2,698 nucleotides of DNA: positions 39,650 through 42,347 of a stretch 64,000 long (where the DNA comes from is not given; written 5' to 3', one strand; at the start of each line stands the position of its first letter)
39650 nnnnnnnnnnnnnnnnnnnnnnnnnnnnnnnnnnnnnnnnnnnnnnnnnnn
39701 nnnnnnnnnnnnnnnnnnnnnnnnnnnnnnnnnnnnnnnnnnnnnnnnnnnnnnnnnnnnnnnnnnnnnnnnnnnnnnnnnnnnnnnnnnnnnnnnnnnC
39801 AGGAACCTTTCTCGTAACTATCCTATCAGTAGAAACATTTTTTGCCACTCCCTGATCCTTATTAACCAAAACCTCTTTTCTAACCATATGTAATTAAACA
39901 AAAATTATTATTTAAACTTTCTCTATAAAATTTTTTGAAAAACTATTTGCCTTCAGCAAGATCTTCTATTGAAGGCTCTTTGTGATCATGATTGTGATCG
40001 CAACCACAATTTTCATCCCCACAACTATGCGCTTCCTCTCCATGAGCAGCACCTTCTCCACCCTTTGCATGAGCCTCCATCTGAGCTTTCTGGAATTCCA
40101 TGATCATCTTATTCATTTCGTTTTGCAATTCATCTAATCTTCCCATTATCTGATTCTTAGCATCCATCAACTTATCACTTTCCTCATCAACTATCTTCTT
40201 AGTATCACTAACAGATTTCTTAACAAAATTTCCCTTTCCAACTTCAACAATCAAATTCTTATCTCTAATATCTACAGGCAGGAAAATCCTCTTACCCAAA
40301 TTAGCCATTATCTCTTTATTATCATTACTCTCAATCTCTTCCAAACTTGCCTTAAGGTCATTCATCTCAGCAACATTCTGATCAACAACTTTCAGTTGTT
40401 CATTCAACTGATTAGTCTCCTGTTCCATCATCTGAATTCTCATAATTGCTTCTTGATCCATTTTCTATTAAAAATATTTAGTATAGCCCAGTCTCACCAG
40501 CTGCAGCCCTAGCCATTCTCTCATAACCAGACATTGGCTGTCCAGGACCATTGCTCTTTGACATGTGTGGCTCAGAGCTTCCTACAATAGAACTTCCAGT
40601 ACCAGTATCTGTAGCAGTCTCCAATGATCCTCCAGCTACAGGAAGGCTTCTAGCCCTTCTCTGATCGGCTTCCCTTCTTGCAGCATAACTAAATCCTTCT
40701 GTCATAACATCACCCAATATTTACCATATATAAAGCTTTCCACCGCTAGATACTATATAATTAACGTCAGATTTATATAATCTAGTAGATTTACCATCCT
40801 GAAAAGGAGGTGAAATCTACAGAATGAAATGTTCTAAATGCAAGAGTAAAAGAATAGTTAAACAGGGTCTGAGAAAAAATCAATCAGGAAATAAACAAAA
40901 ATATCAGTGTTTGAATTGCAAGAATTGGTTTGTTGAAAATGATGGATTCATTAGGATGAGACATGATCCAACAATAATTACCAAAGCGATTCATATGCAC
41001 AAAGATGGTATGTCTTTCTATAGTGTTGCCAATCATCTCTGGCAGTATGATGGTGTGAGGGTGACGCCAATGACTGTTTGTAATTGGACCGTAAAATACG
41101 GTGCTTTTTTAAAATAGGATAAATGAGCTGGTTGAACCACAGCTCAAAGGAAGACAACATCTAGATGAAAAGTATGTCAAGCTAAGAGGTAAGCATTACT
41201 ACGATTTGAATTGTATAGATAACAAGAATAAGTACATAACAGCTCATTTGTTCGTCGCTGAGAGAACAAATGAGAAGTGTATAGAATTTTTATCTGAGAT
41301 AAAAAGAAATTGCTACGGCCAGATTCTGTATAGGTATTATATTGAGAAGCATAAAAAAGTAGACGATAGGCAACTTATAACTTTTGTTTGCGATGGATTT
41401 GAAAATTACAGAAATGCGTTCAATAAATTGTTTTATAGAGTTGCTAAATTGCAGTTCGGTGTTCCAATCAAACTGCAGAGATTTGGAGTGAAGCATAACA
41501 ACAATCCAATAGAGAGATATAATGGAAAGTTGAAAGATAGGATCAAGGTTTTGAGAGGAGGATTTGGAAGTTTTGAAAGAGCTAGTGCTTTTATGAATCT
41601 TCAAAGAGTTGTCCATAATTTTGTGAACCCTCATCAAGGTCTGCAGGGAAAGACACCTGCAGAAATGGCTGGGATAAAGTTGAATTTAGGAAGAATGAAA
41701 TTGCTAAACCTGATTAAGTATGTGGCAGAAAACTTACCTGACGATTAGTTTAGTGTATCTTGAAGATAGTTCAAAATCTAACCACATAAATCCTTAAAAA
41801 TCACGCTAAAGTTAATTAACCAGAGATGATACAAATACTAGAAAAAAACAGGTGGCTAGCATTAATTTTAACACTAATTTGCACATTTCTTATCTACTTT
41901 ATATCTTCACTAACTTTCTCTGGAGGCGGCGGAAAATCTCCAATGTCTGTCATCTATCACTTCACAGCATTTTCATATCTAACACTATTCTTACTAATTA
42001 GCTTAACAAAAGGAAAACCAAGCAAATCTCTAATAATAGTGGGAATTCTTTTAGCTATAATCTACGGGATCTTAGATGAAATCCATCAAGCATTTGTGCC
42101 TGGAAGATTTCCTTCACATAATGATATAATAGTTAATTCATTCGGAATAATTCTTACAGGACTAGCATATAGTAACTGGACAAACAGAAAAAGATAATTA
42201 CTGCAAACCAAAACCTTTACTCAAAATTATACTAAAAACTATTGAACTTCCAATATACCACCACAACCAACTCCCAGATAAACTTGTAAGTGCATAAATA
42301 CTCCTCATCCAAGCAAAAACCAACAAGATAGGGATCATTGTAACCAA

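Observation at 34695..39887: Five-gene translationally coupled operon: KaiC-like ATPase, giant sequon-rich surface protein, bitopic coiled-coil protein, SpoIIM/DUF95 and a zinc ribbon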

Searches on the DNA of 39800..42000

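Call 69: search_rna_families(source=window, start=39800, end=42000, threshold=gathering)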
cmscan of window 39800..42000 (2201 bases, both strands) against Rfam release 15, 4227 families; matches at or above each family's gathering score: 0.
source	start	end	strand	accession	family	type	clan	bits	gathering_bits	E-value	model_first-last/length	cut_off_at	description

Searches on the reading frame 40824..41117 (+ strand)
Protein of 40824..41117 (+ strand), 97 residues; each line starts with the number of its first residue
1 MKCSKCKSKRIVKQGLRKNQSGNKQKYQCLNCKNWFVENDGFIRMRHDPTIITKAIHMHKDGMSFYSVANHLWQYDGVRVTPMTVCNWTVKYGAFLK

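Call 52: search_protein_families(library=pfam, proteins=[window:40824-41117:+], max_evalue=0.01)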
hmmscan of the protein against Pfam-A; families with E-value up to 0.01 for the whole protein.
window:40824-41117:+ (97 aa): 1 family
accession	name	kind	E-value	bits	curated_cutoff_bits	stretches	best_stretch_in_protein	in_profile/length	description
PF25208.1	DUF7838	-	0.0095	16.3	28.5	0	2-42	8-49/55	Domain of unknown function (DUF7838)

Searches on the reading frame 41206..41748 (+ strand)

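Call 52: search_protein_families(library=pfam, proteins=[window:41206-41748:+], max_evalue=0.01)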
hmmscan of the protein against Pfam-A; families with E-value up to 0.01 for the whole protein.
window:41206-41748:+ (180 aa): 2 families
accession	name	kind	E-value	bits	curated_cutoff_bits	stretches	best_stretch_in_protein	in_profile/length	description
PF13610.12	DDE_Tnp_IS240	-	1.3e-05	25.8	27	1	25-140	30-136/139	DDE domain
PF13683.12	rve_3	-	5.1e-05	23.4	26.5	1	86-151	3-67/67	Integrase core domain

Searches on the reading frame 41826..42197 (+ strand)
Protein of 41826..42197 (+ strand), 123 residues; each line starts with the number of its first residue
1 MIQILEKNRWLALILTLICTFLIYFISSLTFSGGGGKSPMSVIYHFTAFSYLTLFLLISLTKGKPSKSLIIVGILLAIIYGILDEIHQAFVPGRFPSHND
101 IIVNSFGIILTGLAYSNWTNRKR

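Call 52: search_protein_families(library=pfam, proteins=[window:41826-42197:+], max_evalue=0.01)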
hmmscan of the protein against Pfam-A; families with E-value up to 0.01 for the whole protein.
window:41826-42197:+ (123 aa): 1 family
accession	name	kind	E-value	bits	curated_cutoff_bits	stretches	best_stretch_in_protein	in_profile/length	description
PF04892.17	VanZ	-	2.4e-09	38.3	30.1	1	43-116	59-123/126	VanZ like family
